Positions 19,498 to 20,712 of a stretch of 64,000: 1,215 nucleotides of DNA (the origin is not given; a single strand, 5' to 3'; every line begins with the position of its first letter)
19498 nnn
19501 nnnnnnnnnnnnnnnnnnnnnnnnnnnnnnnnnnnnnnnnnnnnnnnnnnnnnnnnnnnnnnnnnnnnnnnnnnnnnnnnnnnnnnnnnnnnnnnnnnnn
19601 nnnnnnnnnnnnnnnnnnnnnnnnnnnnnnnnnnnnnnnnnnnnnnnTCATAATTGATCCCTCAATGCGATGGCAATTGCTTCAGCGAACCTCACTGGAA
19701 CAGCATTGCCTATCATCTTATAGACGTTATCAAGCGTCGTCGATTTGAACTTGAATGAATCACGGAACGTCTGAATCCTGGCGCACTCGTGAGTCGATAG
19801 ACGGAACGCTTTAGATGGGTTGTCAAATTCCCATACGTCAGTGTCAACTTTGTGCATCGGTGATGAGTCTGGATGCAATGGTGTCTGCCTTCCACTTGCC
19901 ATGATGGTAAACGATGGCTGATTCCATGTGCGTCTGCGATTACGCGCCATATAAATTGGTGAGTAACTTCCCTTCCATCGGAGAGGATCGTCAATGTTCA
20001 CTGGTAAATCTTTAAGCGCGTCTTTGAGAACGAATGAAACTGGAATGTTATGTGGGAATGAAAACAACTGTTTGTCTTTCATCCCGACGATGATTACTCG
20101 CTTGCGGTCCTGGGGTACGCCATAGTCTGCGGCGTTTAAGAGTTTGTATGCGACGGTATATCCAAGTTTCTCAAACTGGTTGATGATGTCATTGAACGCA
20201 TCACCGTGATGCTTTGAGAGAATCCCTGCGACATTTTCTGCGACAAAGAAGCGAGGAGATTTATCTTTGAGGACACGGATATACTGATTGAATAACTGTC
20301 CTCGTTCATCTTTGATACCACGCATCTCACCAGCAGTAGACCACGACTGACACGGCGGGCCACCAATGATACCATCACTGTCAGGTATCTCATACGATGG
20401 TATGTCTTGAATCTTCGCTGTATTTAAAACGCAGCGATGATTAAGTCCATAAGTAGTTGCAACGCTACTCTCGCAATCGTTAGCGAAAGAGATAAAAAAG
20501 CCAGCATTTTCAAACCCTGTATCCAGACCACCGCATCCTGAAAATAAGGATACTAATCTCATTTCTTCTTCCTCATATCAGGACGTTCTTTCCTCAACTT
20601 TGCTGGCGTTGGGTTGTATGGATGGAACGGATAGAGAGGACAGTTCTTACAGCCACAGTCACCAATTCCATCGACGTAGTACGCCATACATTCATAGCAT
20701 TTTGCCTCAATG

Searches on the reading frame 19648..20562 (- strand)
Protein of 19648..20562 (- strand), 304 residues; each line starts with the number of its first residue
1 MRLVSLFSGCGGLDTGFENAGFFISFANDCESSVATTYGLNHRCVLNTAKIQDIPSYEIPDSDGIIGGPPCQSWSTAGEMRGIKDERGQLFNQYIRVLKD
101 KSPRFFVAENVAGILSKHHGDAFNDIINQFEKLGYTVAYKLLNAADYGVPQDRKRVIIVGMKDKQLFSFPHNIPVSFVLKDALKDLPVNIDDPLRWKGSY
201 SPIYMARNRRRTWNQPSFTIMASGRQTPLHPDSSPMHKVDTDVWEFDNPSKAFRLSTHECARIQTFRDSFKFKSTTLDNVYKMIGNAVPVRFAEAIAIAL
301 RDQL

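Call 50: search_protein_families(library=phrogs, proteins=[window:19648-20562:-], max_evalue=0.00001)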
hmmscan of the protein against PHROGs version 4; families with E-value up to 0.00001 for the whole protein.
window:19648-20562:- (304 aa): 6 families
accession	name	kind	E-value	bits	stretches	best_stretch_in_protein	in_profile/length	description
phrog_116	-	other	9.3e-82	276.5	1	1-303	208-492/779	DNA methyltransferase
phrog_363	-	other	7.6e-38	131.4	1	1-168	54-221/327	DNA methyltransferase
phrog_36001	-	unknown function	4.1e-18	65.9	1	84-162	484-562/715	-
phrog_864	-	DNA, RNA and nucleotide metabolism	1.8e-09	37.7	1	34-130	678-764/1064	DNA primase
phrog_23910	-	unknown function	6.7e-08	33.5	1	245-303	35-97/99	-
phrog_5999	-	other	6.6e-06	27.1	0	3-81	5-88/109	DNA methyltransferase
